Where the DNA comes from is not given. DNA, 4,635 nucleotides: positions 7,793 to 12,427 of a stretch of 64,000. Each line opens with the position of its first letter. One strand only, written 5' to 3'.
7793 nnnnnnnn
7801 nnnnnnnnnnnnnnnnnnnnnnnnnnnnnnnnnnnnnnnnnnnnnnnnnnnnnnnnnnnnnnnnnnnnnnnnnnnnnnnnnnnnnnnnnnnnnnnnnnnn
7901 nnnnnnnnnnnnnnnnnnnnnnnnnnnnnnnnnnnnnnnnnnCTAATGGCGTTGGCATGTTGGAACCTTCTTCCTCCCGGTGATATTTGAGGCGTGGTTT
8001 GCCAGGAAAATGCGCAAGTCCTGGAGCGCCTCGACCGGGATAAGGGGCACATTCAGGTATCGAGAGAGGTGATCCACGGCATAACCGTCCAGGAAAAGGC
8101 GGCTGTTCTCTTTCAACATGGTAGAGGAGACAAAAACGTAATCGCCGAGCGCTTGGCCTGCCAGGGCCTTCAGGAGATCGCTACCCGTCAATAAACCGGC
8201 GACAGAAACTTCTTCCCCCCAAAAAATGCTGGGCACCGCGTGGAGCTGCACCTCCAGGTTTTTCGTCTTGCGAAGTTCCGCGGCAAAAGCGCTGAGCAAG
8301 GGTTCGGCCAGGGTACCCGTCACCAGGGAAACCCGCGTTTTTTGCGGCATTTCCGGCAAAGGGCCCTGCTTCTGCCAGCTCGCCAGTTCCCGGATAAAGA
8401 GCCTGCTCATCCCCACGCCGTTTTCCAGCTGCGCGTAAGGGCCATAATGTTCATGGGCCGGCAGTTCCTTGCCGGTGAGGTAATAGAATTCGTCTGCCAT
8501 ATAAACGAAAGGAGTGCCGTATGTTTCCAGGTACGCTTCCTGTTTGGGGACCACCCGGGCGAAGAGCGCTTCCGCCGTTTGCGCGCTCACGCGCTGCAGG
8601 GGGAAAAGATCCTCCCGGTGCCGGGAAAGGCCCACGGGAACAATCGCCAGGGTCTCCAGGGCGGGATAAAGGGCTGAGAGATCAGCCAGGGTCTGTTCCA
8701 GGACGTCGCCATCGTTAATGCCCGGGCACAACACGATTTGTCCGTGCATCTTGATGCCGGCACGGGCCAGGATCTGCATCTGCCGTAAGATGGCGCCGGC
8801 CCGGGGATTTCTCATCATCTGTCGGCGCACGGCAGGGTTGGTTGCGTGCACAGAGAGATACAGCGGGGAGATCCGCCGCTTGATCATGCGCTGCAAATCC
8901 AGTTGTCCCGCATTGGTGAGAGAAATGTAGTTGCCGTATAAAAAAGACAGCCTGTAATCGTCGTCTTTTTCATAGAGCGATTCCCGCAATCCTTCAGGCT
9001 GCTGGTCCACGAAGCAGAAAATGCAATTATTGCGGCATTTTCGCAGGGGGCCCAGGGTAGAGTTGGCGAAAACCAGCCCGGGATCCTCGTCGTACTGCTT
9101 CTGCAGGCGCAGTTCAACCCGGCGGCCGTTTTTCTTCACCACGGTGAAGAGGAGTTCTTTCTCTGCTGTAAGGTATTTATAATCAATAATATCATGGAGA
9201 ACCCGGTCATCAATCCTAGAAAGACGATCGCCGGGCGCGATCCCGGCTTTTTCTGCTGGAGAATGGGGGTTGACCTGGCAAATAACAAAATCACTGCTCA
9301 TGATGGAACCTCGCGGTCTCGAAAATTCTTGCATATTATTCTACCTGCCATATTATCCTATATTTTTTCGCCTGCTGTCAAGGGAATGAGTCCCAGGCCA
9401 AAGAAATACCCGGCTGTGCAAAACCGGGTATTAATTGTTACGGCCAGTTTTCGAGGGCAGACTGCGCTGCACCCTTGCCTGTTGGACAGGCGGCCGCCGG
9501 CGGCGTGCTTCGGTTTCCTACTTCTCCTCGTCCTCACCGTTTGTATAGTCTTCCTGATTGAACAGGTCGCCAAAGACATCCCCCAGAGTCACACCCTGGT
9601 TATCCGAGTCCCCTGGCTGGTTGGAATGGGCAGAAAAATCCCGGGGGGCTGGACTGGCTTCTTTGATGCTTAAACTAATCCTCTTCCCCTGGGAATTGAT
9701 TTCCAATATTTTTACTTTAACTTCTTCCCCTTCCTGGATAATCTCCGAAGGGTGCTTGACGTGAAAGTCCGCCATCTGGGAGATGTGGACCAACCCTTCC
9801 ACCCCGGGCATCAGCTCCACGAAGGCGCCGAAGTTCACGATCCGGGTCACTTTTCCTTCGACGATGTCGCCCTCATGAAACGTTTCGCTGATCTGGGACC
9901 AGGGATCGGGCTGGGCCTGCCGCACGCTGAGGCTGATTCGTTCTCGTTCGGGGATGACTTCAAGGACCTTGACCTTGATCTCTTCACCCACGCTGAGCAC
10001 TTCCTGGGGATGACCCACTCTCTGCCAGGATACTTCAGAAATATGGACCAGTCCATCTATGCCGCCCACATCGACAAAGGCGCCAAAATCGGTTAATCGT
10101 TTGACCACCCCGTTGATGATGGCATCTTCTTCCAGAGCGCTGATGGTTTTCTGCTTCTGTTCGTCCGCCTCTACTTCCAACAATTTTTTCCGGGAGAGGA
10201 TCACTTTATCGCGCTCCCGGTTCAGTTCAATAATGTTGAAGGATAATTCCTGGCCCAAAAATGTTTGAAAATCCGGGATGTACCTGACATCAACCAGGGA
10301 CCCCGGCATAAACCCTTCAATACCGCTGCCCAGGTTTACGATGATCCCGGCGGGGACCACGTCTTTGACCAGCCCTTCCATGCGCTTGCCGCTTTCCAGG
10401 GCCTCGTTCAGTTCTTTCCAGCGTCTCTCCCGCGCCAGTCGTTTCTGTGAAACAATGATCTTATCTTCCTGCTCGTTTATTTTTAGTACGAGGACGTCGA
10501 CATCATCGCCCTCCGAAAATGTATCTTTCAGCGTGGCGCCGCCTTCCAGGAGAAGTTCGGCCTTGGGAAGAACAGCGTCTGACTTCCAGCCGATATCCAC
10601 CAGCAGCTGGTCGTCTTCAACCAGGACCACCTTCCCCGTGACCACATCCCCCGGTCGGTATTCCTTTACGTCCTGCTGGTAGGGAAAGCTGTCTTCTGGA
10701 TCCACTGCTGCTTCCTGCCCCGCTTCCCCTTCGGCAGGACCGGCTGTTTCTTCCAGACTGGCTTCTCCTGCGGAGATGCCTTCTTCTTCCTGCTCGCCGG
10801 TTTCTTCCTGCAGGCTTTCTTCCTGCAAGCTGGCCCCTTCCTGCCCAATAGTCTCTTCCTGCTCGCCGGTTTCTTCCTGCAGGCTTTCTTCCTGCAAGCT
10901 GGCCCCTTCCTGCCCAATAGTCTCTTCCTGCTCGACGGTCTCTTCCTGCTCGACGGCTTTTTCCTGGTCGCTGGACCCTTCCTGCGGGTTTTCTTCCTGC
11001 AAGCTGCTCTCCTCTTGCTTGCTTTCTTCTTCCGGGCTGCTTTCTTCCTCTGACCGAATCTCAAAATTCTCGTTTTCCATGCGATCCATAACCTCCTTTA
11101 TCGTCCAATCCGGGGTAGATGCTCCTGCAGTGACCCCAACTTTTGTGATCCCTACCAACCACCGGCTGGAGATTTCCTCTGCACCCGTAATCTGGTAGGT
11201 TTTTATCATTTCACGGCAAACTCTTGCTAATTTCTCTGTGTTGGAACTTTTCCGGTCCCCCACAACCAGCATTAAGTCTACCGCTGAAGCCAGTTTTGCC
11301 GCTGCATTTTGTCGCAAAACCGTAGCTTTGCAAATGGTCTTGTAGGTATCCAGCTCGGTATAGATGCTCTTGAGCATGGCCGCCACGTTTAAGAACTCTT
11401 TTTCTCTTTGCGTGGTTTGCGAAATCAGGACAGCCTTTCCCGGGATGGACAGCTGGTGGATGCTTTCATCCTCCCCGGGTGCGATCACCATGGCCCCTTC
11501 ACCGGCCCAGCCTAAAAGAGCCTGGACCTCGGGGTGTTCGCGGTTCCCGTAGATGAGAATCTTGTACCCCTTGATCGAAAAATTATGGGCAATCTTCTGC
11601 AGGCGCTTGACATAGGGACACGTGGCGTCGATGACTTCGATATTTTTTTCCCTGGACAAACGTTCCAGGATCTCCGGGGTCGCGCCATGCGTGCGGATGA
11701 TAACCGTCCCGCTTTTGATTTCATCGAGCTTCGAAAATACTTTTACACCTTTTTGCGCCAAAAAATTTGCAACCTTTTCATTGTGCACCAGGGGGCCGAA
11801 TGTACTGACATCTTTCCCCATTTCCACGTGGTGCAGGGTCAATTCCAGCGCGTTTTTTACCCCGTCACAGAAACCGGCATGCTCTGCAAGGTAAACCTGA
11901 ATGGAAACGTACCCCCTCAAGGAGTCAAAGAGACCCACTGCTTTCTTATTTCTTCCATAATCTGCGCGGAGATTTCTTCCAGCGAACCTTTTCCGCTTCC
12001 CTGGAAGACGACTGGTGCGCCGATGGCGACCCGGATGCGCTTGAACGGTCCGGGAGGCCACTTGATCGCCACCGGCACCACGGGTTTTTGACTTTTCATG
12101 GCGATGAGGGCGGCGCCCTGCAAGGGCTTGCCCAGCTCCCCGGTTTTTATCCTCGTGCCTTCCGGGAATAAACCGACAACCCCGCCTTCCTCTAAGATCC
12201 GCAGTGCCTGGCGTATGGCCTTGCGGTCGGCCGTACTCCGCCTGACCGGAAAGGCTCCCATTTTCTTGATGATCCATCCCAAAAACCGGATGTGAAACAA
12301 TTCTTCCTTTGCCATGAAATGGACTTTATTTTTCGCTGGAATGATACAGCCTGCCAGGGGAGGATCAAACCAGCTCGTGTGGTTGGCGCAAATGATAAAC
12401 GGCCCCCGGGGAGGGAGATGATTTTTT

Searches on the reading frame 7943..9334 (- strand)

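Call 58: search_protein_families(library=pfam, proteins=[window:7943-9334:-], max_evalue=0.00001)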
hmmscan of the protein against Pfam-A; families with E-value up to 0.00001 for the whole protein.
window:7943-9334:- (463 aa): 4 families
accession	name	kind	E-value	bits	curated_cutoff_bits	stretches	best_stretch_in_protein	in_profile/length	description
PF19238.5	Radical_SAM_2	-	7.4e-64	214.4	26.7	1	79-228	1-150/151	Radical SAM-like domain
PF04459.17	DUF512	-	3.3e-61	206.5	25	1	232-435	1-201/202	Protein of unknown function (DUF512)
PF17820.7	PDZ_6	-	1.6e-10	41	27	1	17-63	1-50/54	PDZ domain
PF04055.27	Radical_SAM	-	1.1e-08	35.8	29.5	0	140-213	84-161/166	Radical SAM superfamily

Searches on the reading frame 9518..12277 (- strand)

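Call 58: search_protein_families(library=pfam, proteins=[window:9518-12277:-], max_evalue=0.00001)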
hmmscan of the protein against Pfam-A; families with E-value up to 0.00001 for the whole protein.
window:9518-12277:- (919 aa): 4 families
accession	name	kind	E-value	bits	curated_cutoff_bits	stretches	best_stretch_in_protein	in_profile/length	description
PF02401.23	LYTB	-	2.6e-86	289.7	24.5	1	128-401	1-267/267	LytB protein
PF00575.29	S1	-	6.7e-70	231.9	22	4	800-872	2-74/74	S1 RNA binding domain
PF23459.1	S1_RRP5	-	3.7e-19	69.5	27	1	802-870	3-71/72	RRP5 S1 domain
PF21710.3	Spt6_S1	-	3.3e-08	34.2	27.5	0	797-873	11-88/91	Spt6, S1/OB domain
